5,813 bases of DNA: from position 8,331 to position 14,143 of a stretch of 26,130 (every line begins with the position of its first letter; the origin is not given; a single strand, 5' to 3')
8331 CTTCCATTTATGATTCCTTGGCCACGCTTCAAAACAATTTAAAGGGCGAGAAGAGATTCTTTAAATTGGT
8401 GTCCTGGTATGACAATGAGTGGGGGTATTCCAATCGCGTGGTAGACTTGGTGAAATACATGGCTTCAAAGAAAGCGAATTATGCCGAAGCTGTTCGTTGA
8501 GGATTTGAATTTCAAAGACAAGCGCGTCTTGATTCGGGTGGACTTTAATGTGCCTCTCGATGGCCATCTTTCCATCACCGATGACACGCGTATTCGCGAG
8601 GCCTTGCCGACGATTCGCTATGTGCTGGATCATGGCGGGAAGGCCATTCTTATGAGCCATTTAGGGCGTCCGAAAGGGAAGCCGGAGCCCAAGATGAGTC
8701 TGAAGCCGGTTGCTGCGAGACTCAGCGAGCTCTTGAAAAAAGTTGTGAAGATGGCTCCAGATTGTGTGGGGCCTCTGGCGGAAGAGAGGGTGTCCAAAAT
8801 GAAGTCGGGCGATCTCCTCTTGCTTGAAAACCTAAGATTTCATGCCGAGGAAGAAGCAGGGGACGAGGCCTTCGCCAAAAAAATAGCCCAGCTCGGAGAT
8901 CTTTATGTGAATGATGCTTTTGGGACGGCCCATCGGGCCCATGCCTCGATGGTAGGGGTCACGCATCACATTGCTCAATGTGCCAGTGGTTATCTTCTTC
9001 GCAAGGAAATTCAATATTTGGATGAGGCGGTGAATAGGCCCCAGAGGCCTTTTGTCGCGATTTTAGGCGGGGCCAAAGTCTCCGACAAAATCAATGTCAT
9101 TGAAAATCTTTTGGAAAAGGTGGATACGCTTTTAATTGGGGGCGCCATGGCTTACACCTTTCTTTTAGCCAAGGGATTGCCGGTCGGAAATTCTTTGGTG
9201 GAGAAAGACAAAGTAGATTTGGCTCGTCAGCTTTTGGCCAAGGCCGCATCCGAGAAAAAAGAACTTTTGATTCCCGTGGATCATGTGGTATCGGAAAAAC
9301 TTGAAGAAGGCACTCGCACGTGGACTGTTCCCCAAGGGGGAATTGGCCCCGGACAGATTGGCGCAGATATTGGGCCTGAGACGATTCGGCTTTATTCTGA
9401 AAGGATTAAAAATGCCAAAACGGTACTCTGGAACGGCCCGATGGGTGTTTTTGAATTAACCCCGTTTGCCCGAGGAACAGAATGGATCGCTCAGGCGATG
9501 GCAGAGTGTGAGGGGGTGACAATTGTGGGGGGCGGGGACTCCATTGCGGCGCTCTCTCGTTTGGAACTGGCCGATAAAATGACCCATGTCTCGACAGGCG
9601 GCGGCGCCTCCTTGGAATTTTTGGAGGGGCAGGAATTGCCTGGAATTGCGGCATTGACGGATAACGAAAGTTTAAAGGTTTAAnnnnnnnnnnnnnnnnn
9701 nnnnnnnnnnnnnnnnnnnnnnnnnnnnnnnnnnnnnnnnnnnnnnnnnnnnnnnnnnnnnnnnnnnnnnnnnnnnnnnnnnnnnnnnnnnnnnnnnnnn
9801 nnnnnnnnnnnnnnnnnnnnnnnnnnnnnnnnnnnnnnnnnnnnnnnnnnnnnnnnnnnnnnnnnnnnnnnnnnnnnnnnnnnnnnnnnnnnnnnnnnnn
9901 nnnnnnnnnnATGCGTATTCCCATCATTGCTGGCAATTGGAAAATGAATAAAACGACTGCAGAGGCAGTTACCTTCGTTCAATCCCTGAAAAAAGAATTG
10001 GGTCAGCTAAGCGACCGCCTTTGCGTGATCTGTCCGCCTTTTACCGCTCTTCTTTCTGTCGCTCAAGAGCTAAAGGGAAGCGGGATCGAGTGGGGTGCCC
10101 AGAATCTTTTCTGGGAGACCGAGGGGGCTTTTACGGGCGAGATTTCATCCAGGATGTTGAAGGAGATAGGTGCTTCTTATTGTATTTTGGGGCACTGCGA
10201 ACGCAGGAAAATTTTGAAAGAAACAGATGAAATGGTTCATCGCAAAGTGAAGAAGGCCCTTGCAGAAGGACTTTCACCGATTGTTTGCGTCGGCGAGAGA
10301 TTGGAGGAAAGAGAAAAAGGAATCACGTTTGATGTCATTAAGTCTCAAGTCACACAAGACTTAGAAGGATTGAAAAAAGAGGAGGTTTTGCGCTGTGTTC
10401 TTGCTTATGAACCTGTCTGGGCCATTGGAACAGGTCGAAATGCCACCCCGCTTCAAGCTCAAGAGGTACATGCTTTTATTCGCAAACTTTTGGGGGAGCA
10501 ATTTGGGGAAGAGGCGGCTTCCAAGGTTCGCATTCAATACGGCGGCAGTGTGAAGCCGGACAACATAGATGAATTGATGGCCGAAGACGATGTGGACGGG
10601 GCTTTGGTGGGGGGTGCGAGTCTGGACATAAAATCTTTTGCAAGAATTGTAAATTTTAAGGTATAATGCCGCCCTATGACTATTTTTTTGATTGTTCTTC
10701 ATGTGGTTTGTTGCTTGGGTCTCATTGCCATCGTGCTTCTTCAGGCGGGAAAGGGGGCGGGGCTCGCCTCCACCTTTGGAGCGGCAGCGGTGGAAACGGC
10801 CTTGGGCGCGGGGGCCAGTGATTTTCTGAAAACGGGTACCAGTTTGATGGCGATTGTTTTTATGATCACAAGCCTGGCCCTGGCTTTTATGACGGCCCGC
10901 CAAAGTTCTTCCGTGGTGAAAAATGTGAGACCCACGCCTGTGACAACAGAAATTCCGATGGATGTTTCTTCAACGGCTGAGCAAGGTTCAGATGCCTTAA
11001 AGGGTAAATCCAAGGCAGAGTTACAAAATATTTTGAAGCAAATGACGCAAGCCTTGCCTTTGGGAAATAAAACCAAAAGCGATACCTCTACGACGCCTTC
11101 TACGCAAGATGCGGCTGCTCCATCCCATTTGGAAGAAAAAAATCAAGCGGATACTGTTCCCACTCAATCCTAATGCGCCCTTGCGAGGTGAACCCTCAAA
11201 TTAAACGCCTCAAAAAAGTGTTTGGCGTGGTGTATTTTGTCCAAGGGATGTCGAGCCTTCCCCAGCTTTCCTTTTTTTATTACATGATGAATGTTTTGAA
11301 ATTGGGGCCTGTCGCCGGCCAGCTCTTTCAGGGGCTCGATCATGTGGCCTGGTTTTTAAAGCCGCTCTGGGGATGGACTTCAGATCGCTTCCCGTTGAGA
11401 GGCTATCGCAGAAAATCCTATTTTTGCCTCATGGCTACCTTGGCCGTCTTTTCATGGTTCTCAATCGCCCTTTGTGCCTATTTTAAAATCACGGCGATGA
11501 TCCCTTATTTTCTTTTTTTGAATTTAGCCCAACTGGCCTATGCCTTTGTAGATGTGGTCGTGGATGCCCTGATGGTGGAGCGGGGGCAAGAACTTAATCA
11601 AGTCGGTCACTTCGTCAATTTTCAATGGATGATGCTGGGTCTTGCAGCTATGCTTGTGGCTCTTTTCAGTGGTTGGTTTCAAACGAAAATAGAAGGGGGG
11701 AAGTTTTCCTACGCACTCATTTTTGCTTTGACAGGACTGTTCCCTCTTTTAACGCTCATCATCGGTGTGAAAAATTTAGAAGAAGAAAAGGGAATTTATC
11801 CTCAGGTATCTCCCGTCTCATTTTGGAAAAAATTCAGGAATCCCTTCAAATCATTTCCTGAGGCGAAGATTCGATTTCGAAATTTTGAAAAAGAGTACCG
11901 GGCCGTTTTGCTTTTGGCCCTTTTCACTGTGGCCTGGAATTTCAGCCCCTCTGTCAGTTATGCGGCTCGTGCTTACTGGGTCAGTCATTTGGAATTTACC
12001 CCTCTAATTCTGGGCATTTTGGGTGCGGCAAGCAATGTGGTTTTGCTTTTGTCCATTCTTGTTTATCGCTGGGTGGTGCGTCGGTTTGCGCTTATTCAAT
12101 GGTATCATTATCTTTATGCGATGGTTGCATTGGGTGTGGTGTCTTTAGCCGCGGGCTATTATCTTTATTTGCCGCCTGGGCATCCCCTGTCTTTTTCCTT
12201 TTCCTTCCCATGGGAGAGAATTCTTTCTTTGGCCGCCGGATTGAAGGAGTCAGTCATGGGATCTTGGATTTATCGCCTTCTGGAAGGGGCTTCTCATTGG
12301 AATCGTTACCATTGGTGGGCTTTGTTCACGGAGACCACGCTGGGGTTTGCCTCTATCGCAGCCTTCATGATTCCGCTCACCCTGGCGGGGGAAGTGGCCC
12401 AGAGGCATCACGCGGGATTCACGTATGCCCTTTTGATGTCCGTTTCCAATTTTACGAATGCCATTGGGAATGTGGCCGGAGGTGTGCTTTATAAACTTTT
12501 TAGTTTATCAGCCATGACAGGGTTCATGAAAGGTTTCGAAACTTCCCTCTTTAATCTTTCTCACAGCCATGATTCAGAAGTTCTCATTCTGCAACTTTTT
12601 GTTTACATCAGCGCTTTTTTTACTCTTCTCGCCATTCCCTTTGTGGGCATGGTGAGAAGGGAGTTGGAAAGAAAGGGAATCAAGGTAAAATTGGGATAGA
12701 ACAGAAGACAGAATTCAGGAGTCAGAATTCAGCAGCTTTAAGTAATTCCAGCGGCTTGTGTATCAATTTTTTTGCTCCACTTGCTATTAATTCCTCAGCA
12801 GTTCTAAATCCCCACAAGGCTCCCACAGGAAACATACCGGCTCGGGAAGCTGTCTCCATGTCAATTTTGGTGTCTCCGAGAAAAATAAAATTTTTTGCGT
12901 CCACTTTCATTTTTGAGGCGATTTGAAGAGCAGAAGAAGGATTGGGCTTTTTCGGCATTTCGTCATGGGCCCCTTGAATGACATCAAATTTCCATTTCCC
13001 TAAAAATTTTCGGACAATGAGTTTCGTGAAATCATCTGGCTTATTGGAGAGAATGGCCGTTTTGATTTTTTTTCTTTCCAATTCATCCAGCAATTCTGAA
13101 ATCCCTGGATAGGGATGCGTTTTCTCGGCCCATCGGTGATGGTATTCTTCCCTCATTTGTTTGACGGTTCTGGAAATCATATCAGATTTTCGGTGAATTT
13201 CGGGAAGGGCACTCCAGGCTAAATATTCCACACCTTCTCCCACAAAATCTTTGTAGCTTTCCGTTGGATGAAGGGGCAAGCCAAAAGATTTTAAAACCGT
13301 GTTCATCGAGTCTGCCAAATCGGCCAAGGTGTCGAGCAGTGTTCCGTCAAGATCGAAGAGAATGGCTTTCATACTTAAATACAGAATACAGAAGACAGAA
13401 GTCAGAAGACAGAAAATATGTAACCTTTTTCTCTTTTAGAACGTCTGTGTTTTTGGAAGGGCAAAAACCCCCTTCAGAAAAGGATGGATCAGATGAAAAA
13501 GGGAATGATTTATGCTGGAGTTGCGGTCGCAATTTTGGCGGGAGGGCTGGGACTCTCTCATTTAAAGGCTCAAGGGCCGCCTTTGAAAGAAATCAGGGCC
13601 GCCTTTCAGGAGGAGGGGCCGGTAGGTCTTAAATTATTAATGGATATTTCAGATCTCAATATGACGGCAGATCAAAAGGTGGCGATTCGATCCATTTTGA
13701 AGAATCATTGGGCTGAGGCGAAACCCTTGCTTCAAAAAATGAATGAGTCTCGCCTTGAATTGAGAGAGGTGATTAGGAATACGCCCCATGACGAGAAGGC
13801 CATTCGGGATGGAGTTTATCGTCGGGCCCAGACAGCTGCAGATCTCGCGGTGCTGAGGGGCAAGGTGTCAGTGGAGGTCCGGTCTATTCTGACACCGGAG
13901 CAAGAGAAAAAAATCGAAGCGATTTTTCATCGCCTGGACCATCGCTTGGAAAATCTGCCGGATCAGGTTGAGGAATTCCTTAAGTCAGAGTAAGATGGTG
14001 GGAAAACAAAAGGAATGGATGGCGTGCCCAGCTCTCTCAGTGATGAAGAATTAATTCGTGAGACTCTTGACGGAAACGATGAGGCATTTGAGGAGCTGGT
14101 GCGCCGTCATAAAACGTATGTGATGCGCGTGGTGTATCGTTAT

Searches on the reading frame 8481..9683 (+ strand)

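Call 15: search_protein_families(library=pfam, proteins=[window:8481-9683:+])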
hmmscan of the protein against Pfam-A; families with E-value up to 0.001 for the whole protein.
window:8481-9683:+ (400 aa): 1 family
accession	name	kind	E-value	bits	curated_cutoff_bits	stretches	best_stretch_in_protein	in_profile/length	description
PF00162.24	PGK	-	3.5e-162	540.2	27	1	6-384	1-379/379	Phosphoglycerate kinase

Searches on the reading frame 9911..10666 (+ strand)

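Call 15: search_protein_families(library=pfam, proteins=[window:9911-10666:+])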
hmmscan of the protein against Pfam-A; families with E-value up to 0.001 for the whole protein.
window:9911-10666:+ (251 aa): 1 family
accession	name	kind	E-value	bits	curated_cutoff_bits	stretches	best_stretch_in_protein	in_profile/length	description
PF00121.24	TIM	-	3.1e-98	328.6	20.1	1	4-249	1-244/245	Triosephosphate isomerase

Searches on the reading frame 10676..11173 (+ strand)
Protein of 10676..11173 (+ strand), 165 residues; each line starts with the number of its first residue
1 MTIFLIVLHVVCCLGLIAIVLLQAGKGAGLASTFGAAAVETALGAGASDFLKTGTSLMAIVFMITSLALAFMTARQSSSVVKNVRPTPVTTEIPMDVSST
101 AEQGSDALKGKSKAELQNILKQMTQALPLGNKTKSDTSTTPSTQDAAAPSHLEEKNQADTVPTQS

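Call 15: search_protein_families(library=pfam, proteins=[window:10676-11173:+])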
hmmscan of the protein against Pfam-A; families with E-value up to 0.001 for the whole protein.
window:10676-11173:+ (165 aa): 1 family
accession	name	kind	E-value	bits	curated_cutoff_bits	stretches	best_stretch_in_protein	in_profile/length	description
PF03840.19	SecG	-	4.4e-16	59.2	29.2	1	4-72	1-70/70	Preprotein translocase SecG subunit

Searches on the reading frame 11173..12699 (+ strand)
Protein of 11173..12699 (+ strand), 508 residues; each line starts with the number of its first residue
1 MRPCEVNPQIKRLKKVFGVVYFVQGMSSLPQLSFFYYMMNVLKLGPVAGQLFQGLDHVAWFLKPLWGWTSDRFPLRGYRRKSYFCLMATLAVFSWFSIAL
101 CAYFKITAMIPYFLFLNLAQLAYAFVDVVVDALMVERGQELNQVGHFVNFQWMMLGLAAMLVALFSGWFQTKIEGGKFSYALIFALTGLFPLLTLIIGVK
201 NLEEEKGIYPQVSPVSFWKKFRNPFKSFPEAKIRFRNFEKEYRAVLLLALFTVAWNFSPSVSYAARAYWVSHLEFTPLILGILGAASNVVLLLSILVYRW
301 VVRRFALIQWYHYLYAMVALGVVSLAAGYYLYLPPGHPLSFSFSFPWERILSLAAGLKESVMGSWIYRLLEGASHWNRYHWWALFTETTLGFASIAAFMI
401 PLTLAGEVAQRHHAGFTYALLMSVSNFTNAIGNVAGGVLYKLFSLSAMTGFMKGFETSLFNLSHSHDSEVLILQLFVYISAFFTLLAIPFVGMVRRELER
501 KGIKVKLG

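Call 15: search_protein_families(library=pfam, proteins=[window:11173-12699:+])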
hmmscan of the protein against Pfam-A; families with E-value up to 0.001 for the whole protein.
window:11173-12699:+ (508 aa): 2 families
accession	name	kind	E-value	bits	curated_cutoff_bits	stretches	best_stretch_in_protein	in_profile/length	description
PF03092.22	BT1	-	4.3e-29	102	22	1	24-306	1-283/432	BT1 family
PF07690.21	MFS_1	-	1.7e-07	30.9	33.4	1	59-336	45-291/347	Major Facilitator Superfamily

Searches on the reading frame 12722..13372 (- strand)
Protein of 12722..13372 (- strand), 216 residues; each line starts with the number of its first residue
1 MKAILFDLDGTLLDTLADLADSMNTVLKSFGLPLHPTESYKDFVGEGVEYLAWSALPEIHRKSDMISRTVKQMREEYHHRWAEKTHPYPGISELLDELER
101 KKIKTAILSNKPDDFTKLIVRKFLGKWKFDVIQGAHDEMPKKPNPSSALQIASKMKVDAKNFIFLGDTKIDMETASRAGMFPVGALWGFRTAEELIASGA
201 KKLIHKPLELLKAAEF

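Call 16: search_protein_families(library=pfam, proteins=[window:12722-13372:-])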
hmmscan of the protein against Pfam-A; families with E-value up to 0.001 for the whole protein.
window:12722-13372:- (216 aa): 4 families
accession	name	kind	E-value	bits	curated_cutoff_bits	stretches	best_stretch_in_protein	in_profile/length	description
PF13419.12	HAD_2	-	8.8e-37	127.4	23.8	1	4-181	1-174/178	Haloacid dehalogenase-like hydrolase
PF00702.32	Hydrolase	-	7.6e-25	88.9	26.4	1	1-179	1-191/191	haloacid dehalogenase-like hydrolase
PF12710.13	HAD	-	3.9e-09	37.6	27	1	4-134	1-130/189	haloacid dehalogenase-like hydrolase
PF13242.12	Hydrolase_like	-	2.9e-05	24.3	22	1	142-197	4-60/75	HAD-hyrolase-like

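Call 46: find_encoding_contigs(protein=window:12722-13372:-, flank=3000, max_places=10)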
Protein window:12722-13372:- (216 aa): 2 contigs read that carry it; 1 place shown.
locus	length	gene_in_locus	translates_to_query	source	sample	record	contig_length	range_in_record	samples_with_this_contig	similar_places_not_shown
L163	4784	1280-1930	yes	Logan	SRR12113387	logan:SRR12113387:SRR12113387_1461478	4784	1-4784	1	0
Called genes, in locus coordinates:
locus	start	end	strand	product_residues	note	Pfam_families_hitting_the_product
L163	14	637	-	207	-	PF04542:Sigma70_r2, PF08281:Sigma70_r4_2, PF04545:Sigma70_r4 (weak)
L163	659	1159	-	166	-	PF13801:Metal_resist, PF07813:LTXXQ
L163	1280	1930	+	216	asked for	PF00702:Hydrolase, PF12710:HAD, PF13419:HAD_2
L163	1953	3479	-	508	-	PF03092:BT1, PF07690:MFS_1 (weak)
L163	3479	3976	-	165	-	PF03840:SecG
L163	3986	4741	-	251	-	PF00121:TIM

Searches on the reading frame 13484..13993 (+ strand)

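Call 16: search_protein_families(library=pfam, proteins=[window:13484-13993:+])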
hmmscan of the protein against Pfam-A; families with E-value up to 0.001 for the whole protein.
window:13484-13993:+ (169 aa): 2 families
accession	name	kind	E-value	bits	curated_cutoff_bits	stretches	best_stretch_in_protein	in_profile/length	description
PF13801.11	Metal_resist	-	7.8e-10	39.4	29.2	1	42-141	32-123/125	Heavy-metal resistance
PF07813.17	LTXXQ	-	1.5e-07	32.5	24.3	1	56-147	11-99/100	LTXXQ motif family protein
